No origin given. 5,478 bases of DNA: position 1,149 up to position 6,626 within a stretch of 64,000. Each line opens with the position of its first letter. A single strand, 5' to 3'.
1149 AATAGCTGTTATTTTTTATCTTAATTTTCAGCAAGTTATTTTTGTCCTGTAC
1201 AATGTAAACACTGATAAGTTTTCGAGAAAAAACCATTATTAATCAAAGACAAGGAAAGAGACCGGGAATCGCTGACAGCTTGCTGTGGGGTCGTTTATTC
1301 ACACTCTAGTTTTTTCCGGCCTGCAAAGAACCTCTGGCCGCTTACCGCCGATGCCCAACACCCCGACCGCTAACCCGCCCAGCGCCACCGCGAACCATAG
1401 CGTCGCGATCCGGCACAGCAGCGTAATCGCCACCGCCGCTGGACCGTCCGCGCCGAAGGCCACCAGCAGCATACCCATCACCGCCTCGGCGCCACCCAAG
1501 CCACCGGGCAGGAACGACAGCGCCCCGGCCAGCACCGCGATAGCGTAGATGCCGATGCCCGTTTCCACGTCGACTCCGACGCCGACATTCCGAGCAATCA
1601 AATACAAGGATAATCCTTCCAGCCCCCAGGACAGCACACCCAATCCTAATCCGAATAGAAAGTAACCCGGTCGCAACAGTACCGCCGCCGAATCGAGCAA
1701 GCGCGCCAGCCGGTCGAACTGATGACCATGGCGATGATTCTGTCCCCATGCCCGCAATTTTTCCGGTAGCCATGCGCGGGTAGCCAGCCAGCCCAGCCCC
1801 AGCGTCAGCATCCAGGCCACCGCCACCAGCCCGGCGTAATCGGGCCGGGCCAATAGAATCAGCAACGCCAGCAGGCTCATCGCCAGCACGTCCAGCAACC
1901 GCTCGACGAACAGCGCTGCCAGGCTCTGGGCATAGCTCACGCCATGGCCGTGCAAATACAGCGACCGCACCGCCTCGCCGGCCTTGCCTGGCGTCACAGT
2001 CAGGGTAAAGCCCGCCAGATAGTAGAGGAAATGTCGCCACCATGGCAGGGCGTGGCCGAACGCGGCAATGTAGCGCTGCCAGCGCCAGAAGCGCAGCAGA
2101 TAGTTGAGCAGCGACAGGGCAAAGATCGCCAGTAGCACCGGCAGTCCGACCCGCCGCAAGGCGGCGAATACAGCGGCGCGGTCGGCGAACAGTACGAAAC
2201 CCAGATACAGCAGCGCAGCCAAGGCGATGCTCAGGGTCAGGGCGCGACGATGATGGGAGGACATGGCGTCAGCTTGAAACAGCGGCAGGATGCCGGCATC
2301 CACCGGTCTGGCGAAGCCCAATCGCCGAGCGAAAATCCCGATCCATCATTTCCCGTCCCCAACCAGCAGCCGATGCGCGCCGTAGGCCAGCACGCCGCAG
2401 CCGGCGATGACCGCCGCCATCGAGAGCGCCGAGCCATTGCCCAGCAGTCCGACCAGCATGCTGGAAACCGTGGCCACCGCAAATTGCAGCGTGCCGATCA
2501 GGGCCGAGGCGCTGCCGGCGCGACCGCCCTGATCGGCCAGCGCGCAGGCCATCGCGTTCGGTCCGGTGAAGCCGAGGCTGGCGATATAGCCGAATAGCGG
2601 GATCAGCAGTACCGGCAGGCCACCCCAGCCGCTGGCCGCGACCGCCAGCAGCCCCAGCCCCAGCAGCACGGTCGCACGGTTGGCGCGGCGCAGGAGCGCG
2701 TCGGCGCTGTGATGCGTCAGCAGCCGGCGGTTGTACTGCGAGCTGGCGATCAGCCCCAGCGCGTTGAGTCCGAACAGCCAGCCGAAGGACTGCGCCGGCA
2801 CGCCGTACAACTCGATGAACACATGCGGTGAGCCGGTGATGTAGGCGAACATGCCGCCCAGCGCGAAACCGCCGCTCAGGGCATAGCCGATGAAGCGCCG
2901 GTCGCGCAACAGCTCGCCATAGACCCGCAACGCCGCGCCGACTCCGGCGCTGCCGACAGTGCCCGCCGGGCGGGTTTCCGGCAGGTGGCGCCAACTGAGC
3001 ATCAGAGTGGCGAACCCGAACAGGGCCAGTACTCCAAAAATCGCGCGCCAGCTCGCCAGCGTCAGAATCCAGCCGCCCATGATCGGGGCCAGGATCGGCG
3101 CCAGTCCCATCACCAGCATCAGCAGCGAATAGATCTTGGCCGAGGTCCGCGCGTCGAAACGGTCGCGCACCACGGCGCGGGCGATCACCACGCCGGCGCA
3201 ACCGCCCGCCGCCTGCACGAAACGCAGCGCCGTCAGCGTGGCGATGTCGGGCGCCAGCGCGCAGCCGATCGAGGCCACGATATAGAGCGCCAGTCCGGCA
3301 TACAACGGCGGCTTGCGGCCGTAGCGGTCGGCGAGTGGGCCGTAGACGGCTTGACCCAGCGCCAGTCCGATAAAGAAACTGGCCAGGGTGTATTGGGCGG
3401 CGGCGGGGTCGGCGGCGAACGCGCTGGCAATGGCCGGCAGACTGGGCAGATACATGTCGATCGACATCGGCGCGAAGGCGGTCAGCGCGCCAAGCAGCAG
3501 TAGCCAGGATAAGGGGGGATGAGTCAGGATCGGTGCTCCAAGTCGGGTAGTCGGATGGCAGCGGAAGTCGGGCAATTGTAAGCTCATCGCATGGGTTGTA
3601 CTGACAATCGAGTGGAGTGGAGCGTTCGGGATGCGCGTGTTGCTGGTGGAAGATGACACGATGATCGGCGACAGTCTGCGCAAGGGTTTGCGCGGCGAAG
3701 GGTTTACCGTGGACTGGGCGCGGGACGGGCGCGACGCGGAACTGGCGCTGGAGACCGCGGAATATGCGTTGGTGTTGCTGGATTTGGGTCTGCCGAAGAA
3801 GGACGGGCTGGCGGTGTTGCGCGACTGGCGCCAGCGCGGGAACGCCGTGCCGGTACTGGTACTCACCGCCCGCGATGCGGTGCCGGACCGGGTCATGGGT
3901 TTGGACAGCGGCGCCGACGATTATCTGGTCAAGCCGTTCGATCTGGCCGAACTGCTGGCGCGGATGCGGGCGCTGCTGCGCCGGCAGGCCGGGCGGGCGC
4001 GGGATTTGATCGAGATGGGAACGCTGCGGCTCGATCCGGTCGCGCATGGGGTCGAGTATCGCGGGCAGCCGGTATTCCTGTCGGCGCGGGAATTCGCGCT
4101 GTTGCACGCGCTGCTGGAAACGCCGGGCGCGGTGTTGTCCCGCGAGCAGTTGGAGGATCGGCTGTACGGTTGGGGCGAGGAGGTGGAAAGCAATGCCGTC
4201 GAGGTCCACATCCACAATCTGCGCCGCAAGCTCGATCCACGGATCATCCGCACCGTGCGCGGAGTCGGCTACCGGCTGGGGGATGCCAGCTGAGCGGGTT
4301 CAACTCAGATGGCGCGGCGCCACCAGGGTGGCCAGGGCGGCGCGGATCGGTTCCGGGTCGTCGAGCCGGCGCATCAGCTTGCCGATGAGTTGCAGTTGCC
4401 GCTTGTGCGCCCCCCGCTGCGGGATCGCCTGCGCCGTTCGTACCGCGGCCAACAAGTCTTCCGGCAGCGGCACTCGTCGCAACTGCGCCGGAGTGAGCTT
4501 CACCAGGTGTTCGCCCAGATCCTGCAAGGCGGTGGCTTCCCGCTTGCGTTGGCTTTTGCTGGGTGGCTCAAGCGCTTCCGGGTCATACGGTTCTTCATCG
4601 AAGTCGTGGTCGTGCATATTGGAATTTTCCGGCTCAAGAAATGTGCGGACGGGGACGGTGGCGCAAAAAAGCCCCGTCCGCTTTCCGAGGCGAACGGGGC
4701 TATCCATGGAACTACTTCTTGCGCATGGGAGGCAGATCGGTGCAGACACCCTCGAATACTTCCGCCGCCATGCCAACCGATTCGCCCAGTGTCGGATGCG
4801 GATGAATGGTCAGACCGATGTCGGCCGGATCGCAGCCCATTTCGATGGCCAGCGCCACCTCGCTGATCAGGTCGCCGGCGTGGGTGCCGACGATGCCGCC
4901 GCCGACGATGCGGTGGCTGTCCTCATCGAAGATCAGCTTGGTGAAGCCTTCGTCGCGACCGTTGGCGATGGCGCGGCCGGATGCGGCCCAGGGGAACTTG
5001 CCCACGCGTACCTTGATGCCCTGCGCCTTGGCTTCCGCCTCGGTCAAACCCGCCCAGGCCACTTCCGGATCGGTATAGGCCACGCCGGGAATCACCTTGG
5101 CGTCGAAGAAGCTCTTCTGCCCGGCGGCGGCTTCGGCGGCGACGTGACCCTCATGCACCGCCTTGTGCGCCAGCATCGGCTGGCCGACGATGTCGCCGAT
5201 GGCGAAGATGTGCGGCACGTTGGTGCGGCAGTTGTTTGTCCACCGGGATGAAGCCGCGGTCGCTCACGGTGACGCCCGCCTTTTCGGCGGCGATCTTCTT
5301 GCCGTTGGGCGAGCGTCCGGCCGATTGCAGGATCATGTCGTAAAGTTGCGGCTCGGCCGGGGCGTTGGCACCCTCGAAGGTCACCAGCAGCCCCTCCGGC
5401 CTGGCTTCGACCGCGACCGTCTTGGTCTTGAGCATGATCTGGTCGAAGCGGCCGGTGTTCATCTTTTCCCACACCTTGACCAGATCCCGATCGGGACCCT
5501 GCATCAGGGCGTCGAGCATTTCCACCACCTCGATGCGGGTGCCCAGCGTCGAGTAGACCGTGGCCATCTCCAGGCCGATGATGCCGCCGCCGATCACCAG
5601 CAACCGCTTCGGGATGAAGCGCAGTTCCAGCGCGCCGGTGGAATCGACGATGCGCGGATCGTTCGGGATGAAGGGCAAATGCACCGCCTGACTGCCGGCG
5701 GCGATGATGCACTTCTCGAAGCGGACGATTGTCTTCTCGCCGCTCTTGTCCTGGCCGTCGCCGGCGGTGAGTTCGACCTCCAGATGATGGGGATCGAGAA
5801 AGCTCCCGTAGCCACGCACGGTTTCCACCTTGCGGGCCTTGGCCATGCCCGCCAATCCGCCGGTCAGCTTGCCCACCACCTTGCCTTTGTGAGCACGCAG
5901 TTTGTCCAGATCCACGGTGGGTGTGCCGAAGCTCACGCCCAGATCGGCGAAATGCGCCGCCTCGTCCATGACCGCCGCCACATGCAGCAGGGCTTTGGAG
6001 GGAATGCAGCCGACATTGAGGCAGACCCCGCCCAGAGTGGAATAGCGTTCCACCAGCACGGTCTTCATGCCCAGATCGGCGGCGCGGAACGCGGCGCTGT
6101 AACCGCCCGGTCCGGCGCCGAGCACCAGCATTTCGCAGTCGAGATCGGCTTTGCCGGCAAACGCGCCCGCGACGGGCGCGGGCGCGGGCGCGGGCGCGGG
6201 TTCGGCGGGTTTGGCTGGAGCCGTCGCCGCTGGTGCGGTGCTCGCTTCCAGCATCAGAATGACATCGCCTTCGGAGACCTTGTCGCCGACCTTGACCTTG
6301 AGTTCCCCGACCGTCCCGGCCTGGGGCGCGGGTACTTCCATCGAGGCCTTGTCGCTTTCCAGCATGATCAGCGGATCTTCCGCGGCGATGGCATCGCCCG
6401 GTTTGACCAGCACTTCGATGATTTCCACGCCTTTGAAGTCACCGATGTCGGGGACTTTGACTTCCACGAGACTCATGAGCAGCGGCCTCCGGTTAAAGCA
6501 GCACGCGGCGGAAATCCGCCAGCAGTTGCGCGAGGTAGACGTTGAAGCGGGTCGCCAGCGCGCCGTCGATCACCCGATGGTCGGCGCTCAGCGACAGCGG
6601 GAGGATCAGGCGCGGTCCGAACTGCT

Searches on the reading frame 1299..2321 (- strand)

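Call 93: search_protein_families(library=pfam, proteins=[window:1299-2321:-], max_evalue=0.0001)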
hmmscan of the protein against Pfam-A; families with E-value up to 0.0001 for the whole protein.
window:1299-2321:- (340 aa): 1 family
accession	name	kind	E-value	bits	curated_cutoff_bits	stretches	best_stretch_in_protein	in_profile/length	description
PF03706.18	LPG_synthase_TM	-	3.2e-47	161.9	33.4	1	33-315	2-302/302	Lysylphosphatidylglycerol synthase TM region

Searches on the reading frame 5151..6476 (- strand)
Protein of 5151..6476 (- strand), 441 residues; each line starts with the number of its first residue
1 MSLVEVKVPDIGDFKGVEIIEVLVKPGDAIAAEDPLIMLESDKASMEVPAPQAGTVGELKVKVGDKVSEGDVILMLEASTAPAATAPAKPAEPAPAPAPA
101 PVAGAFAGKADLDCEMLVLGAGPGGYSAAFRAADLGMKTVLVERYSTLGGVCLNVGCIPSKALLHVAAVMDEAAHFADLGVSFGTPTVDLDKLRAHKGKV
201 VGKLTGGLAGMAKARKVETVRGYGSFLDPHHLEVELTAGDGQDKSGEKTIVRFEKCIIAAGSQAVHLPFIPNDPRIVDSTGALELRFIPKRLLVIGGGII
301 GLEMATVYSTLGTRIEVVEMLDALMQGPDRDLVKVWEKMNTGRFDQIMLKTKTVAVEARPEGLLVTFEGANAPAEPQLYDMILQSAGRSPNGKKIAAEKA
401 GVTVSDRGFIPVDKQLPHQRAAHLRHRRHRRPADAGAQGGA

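Call 93: search_protein_families(library=pfam, proteins=[window:5151-6476:-], max_evalue=0.0001)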
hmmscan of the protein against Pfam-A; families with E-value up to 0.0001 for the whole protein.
window:5151-6476:- (441 aa): 8 families
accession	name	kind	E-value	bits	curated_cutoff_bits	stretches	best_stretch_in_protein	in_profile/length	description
PF07992.20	Pyr_redox_2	-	1.2e-44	153.4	26.1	1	116-416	3-263/291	Pyridine nucleotide-disulphide oxidoreductase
PF00364.28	Biotin_lipoyl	-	1.2e-21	76.7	22.1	1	5-76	2-73/73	Biotin-requiring enzyme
PF00070.33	Pyr_redox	-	5e-14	53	22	1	291-363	1-73/82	Pyridine nucleotide-disulphide oxidoreductase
PF12831.13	FAD_oxidored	-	1.3e-08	35.1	27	1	116-152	2-38/416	FAD dependent oxidoreductase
PF01134.28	GIDA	-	1.3e-07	31.5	22.1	1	116-175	2-58/391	Glucose inhibited division protein A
PF13533.13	Biotin_lipoyl_2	-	3.8e-06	27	29.8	1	50-76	5-31/32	Biotin-lipoyl like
PF13450.12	NAD_binding_8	-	1.5e-05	25.6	21.9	0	118-152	1-35/68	NAD(P)-binding Rossmann-like domain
PF01262.27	AlaDh_PNT_C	-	2.4e-05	24.3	23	0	289-323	28-62/214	Alanine dehydrogenase/PNT, C-terminal domain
